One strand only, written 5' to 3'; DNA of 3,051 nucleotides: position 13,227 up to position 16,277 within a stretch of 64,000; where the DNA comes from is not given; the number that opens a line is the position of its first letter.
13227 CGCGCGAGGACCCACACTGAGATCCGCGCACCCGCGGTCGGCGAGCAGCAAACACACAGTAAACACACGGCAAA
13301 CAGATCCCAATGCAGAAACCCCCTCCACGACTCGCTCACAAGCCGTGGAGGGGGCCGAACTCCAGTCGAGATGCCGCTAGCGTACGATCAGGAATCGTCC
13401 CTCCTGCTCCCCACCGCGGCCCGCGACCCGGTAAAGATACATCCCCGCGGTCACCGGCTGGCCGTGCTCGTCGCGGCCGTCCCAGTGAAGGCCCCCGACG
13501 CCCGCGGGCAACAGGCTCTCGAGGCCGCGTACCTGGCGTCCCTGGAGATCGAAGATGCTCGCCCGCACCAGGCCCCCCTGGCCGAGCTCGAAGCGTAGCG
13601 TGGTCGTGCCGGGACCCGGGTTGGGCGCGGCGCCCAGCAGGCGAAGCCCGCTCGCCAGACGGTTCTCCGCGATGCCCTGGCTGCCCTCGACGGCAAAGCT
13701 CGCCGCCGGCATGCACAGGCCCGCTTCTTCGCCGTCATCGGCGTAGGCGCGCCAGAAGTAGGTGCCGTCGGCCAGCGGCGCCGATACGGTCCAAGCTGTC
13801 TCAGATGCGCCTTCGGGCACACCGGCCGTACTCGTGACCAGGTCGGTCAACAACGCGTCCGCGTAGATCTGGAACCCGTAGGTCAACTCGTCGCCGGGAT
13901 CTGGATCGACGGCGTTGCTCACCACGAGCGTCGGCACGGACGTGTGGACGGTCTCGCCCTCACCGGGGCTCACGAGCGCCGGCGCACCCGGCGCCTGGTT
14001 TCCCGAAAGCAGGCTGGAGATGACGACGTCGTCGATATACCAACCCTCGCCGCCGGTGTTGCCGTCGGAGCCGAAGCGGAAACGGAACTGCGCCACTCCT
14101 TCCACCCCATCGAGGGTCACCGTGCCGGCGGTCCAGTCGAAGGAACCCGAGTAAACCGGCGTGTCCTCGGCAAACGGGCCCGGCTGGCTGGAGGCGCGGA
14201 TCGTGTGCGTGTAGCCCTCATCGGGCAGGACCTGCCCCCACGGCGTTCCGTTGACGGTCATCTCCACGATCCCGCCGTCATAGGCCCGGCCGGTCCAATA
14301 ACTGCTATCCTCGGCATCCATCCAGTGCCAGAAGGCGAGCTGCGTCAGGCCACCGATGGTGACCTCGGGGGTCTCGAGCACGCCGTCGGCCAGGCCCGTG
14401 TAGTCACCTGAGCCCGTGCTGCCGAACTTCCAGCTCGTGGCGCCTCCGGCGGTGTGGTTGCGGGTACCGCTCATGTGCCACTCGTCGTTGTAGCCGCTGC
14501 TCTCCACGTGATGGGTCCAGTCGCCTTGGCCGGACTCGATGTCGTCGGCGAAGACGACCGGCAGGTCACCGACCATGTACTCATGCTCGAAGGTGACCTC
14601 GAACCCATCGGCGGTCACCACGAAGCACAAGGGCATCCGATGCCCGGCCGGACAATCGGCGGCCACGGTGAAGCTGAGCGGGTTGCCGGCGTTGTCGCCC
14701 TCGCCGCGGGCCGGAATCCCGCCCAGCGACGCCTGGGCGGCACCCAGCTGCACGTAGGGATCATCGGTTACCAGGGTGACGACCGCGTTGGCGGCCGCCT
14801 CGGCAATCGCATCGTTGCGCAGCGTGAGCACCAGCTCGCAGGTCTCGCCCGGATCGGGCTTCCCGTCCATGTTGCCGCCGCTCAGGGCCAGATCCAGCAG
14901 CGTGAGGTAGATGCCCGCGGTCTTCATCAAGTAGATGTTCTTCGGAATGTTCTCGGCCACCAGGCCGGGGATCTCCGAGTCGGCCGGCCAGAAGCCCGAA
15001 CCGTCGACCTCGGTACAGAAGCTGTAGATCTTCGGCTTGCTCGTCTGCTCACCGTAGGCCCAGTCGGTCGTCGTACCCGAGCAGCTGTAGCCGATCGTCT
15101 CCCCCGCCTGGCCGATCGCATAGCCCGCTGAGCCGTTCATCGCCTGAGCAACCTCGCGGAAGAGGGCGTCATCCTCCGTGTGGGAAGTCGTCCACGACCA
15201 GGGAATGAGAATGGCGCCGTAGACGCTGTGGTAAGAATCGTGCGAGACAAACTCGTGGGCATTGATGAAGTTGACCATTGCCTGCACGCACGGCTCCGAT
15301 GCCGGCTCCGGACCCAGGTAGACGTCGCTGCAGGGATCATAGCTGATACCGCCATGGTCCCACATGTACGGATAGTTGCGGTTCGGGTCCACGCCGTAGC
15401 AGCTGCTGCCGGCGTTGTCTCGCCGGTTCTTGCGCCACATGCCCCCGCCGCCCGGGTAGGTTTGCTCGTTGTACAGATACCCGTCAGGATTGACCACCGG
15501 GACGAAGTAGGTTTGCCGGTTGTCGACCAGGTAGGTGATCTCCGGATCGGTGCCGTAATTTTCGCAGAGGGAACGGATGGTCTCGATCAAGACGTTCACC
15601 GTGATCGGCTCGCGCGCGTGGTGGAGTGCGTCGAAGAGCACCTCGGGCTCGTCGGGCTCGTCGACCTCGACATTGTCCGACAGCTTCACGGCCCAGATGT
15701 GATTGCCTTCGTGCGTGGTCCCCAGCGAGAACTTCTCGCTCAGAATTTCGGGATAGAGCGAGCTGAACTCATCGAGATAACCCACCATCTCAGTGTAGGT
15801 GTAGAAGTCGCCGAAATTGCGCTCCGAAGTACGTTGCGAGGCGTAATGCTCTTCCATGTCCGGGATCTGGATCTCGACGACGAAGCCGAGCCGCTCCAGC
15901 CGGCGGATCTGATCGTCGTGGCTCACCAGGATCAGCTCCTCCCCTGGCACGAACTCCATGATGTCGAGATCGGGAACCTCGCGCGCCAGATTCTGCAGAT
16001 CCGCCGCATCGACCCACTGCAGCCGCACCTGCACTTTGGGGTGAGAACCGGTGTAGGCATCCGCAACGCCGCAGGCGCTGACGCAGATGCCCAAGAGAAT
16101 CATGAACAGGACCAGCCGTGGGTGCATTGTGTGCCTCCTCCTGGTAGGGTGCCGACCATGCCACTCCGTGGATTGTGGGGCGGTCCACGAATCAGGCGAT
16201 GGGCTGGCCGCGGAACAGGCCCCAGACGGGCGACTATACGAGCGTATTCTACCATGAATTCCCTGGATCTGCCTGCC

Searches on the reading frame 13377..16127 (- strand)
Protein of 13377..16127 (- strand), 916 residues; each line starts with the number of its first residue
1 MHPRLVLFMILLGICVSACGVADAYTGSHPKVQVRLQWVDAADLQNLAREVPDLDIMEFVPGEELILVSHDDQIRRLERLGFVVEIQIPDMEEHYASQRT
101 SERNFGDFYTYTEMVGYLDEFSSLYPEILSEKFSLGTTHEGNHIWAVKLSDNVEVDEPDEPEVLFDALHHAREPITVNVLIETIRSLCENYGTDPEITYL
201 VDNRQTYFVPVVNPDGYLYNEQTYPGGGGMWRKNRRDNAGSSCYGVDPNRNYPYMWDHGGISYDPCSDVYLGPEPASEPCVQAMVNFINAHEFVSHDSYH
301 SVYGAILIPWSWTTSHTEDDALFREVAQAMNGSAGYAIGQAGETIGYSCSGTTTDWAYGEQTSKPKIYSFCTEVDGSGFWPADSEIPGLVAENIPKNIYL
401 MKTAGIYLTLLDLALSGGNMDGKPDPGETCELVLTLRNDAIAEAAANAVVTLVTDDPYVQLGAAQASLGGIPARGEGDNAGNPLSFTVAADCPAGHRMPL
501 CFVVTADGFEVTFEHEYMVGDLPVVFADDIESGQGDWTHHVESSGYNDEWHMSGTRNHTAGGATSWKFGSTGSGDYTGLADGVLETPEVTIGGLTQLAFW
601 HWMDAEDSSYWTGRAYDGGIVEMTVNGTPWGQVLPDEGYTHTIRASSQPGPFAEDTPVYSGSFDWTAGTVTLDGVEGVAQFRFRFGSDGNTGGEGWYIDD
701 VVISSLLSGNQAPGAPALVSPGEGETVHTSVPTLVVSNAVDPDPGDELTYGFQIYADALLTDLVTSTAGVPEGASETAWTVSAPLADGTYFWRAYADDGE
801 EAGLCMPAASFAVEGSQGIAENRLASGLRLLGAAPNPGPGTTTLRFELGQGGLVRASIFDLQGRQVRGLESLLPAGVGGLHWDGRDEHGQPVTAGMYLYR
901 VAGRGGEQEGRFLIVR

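Call 78: search_protein_families(library=pfam, proteins=[window:13377-16127:-], max_evalue=0.0001)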
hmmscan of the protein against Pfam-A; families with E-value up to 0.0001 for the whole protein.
window:13377-16127:- (916 aa): 2 families
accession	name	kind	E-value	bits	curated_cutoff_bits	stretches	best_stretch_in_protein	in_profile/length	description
PF00246.29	Peptidase_M14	-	1.4e-68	232.1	21.6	1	115-393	2-283/286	Zinc carboxypeptidase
PF13860.13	FlgD_ig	-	5.2e-05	23.6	27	0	854-904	25-76/79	FlgD Ig-like domain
